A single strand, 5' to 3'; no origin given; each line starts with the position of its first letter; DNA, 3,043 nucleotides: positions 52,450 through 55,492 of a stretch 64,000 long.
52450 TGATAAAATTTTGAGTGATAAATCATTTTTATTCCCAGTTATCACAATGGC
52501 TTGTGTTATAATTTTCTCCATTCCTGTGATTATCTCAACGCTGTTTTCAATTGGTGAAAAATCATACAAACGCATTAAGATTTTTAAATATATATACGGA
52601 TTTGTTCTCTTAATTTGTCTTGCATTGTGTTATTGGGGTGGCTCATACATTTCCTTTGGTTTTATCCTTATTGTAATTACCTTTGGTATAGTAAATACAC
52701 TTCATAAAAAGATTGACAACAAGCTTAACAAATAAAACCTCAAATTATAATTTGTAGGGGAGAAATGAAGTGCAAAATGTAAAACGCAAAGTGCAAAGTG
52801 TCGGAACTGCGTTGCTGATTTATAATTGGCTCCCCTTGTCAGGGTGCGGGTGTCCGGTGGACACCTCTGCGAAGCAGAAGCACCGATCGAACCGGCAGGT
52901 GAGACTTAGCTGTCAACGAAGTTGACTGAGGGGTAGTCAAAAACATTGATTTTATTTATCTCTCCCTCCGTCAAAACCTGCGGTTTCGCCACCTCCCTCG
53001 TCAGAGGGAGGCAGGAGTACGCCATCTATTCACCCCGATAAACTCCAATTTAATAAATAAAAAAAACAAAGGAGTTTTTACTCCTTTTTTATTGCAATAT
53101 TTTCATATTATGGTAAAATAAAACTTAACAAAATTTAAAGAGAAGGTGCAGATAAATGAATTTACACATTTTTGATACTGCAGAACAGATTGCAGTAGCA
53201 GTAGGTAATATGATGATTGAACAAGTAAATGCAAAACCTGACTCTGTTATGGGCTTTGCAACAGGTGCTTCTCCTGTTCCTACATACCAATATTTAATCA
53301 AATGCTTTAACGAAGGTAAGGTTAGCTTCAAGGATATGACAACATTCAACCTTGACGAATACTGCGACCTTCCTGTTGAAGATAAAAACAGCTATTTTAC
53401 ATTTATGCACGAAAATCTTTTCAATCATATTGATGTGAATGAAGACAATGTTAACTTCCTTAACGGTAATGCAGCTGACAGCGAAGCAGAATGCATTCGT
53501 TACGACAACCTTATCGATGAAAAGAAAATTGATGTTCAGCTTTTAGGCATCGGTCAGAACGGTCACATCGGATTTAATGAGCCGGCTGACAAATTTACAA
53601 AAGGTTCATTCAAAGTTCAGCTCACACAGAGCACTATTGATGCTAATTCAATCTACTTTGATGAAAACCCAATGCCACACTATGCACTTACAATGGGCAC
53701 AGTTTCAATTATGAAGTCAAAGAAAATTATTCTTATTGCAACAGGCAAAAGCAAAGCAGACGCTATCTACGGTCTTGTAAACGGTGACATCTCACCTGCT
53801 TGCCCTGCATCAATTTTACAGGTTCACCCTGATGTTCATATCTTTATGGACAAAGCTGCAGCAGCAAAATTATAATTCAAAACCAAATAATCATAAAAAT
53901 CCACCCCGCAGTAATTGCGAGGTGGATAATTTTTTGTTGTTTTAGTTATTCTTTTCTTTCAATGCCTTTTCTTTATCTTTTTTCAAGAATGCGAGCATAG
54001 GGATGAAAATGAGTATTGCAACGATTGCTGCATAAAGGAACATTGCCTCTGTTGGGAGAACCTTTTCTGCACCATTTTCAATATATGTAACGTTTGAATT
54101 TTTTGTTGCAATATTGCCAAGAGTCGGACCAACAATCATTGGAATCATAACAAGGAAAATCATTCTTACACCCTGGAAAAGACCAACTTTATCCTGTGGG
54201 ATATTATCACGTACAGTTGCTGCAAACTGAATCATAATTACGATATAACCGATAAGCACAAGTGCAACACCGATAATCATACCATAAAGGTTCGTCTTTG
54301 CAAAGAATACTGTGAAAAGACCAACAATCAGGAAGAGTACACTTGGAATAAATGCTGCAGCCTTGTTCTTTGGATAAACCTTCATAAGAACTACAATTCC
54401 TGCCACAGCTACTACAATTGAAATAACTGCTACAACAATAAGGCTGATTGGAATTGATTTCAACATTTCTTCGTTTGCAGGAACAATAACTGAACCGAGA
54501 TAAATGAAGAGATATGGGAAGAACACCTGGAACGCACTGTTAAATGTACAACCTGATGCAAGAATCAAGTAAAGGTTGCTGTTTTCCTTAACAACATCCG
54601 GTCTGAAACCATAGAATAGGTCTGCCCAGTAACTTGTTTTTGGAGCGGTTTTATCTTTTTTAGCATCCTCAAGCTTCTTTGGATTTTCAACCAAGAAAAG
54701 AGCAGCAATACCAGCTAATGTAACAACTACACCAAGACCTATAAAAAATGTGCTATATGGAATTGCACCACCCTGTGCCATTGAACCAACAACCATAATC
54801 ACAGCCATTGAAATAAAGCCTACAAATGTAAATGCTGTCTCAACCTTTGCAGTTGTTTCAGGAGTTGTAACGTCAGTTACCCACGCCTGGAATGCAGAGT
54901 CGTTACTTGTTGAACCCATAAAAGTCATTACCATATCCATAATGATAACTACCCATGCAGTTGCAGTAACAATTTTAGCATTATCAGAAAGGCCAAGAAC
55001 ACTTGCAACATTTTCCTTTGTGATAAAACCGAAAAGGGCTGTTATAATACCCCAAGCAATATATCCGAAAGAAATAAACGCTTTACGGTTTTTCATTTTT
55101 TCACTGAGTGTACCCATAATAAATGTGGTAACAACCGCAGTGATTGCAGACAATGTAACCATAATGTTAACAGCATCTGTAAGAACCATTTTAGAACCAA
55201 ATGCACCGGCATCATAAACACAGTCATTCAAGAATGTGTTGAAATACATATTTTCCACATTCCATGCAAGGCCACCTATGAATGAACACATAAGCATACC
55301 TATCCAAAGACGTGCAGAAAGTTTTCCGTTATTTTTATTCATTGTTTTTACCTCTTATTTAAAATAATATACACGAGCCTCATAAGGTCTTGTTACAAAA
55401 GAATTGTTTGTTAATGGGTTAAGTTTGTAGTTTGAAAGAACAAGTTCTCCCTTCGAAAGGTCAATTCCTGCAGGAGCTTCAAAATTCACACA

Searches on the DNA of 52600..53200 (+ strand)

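Call 68: search_rna_families(source=window, start=52600, end=53200, threshold=evalue, max_evalue=1)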
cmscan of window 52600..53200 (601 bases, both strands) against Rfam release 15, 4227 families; matches with E-value up to 1: 0.
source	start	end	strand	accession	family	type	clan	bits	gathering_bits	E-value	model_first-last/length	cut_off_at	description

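Call 70: search_dna_similar(query=window:52742-53051:+, collection=plasmids, mode=distant, max_rows=10)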
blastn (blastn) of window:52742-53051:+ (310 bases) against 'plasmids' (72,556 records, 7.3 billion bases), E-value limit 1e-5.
No match.

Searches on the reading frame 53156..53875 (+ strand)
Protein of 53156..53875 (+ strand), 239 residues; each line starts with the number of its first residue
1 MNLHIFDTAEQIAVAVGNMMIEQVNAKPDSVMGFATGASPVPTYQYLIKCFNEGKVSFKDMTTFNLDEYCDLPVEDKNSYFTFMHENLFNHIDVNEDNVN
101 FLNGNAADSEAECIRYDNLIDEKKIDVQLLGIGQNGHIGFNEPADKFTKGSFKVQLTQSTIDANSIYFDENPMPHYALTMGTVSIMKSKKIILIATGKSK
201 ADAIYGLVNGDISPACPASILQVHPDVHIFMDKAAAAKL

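Call 16: search_protein_families(library=pfam, proteins=[window:53156-53875:+])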
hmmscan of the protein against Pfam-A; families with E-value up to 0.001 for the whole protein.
window:53156-53875:+ (239 aa): 1 family
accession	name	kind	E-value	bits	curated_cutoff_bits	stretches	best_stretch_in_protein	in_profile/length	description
PF01182.26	Glucosamine_iso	-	2e-17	64.2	27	1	9-222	7-217/225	Glucosamine-6-phosphate isomerases/6-phosphogluconolactonase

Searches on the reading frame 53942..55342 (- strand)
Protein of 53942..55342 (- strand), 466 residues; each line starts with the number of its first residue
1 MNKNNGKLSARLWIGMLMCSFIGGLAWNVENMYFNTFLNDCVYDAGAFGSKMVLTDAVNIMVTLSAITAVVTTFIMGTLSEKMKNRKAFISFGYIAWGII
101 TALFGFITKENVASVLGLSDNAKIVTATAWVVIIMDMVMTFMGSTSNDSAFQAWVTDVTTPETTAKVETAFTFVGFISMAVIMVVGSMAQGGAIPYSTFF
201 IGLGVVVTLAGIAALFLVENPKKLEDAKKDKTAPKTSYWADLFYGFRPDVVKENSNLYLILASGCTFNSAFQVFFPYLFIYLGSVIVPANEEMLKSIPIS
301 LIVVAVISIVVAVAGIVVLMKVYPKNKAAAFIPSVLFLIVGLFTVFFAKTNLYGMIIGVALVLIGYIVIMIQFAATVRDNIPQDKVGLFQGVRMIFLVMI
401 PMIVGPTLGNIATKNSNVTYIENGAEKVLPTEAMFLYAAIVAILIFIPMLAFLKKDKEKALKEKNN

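Call 16: search_protein_families(library=pfam, proteins=[window:53942-55342:-])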
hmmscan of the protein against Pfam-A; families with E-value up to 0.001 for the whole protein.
window:53942-55342:- (466 aa): 1 family
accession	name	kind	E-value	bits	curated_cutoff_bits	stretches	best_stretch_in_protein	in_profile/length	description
PF07690.21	MFS_1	-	7.7e-21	74.8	33.4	1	56-406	32-347/347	Major Facilitator Superfamily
